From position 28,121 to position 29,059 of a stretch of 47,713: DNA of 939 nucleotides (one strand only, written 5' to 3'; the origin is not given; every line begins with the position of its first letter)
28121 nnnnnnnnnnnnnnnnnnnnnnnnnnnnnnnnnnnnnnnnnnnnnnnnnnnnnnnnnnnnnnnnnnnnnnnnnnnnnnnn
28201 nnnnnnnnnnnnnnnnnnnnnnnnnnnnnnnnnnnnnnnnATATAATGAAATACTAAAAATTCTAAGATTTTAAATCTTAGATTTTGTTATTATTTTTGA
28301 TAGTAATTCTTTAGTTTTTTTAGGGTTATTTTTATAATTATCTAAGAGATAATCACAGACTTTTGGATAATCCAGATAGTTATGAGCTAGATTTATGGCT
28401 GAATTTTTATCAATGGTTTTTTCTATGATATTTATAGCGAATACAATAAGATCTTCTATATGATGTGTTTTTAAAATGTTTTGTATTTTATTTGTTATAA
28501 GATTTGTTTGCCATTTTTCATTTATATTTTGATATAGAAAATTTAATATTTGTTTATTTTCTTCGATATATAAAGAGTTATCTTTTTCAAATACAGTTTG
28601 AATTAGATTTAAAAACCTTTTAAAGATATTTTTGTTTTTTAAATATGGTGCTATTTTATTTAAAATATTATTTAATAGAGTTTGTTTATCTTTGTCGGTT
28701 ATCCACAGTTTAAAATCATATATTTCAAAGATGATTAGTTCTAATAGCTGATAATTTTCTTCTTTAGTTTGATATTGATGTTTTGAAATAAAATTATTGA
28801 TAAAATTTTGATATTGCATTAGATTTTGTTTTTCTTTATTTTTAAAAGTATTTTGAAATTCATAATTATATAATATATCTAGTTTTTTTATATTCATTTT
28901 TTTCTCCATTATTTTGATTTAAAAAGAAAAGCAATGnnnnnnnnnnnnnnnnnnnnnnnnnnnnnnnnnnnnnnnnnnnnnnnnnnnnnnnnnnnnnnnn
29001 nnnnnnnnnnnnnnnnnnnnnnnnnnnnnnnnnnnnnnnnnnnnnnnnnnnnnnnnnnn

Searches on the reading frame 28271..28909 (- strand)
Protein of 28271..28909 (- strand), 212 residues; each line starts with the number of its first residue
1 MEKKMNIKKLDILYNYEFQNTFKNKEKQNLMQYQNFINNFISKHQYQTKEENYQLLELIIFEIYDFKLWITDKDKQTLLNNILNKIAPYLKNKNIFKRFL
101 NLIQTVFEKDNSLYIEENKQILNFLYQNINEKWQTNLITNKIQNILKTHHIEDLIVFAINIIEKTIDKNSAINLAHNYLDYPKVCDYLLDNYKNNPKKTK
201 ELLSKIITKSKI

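Call 3: search_protein_families(library=pfam, proteins=[window:28271-28909:-], max_evalue=1)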
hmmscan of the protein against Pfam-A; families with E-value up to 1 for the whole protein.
window:28271-28909:- (212 aa): 1 family
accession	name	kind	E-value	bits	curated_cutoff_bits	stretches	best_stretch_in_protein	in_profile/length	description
PF23606.1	HEAT_ULK4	-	0.098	12.5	27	1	4-102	31-133/201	Serine/threonine-protein kinase ULK4-like, HEAT repeats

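Call 8: search_protein_families(library=ncbifam, proteins=[window:28271-28909:-], max_evalue=1)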
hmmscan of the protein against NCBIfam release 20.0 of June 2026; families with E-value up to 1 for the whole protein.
window:28271-28909:- (212 aa): 0 families

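Call 57: search_protein_families(library=padloc, proteins=[window:28271-28909:-], max_evalue=0.01)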
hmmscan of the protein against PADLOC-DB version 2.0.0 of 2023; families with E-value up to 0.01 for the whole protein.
window:28271-28909:- (212 aa): 0 families

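Call 78: find_homologous_proteins(query=window:28271-28909:-)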
Query window:28271-28909:- (212 aa): 22 proteins with E <= 0.001 among 808 candidates.
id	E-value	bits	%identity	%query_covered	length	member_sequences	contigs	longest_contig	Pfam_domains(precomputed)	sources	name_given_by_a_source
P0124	8.9e-123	425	99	98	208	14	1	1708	-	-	-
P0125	1.4e-93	330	79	97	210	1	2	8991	-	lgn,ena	-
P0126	2.6e-93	329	79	97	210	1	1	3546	-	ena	-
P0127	1.0e-92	327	79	97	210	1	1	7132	-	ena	-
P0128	1.6e-92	327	79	97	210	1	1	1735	-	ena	-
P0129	3.7e-92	326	78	97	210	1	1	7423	-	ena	-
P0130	4.9e-92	325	78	97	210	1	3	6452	-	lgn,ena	-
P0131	7.5e-92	325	79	96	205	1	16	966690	-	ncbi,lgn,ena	-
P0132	3.1e-91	323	78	97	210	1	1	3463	-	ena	-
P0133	3.5e-91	322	78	97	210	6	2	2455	-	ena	-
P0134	3.6e-91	322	78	97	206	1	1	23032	-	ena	-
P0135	3.6e-91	322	79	96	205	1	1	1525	-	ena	-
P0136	3.7e-91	322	77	97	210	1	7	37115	-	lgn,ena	-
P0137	4.7e-91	322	78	97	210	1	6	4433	-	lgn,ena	-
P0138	1.1e-90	321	78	96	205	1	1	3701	-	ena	-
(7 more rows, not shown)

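Call 79: find_encoding_contigs(protein=P0131, flank=4000, max_places=3)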
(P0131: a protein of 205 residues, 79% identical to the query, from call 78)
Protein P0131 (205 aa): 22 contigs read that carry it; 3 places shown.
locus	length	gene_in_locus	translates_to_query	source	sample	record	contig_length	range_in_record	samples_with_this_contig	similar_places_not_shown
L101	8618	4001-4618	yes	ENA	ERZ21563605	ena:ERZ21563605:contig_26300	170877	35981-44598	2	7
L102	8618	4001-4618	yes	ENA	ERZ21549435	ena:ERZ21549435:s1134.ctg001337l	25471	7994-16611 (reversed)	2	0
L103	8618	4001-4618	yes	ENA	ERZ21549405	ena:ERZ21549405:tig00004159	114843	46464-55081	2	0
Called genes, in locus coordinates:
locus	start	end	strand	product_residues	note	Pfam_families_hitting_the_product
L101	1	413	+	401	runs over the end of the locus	PF00070:Pyr_redox (faint), PF00890:FAD_binding_2, PF01266:DAO (weak), PF03486:HI0933_like, PF07992:Pyr_redox_2, PF12831:FAD_oxidored, PF13450:NAD_binding_8, PF22780:HI0933_like_1st, +4 more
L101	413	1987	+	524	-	PF28550:DUF8436, PF01266:DAO (faint), PF01494:FAD_binding_3 (weak), PF03486:HI0933_like, PF07992:Pyr_redox_2 (weak), PF13450:NAD_binding_8 (weak), PF13738:Pyr_redox_3 (faint), PF21688:FAD-depend_C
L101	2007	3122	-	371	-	PF04892:VanZ-LLP1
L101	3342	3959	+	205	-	PF09335:VTT_dom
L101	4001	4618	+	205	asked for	-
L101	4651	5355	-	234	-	-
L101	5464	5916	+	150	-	PF08667:BetR (faint), PF15731:MqsA_antitoxin (faint), PF01381:HTH_3 (weak), PF13560:HTH_31 (faint), PF01381:HTH_3, PF12844:HTH_19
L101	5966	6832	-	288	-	-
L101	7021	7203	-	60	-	-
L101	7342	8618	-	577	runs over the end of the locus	PF07973:tRNA_SAD, PF00587:tRNA-synt_2b, PF03129:HGTP_anticodon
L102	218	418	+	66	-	PF03486:HI0933_like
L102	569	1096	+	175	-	PF01946:Thi4 (faint), PF01494:FAD_binding_3 (weak), PF13450:NAD_binding_8 (weak), PF13738:Pyr_redox_3 (weak)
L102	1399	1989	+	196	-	PF21688:FAD-depend_C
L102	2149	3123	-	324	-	PF04892:VanZ-LLP1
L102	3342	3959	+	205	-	PF09335:VTT_dom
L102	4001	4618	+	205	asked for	-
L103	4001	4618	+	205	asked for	-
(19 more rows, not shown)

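Call 87: search_protein_families(library=pfam, proteins=[L101:5966-6832:-], max_evalue=0.01)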
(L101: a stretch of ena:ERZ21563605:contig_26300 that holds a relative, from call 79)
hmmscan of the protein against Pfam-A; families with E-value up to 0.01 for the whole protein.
L101:5966-6832:- (288 aa): 0 families
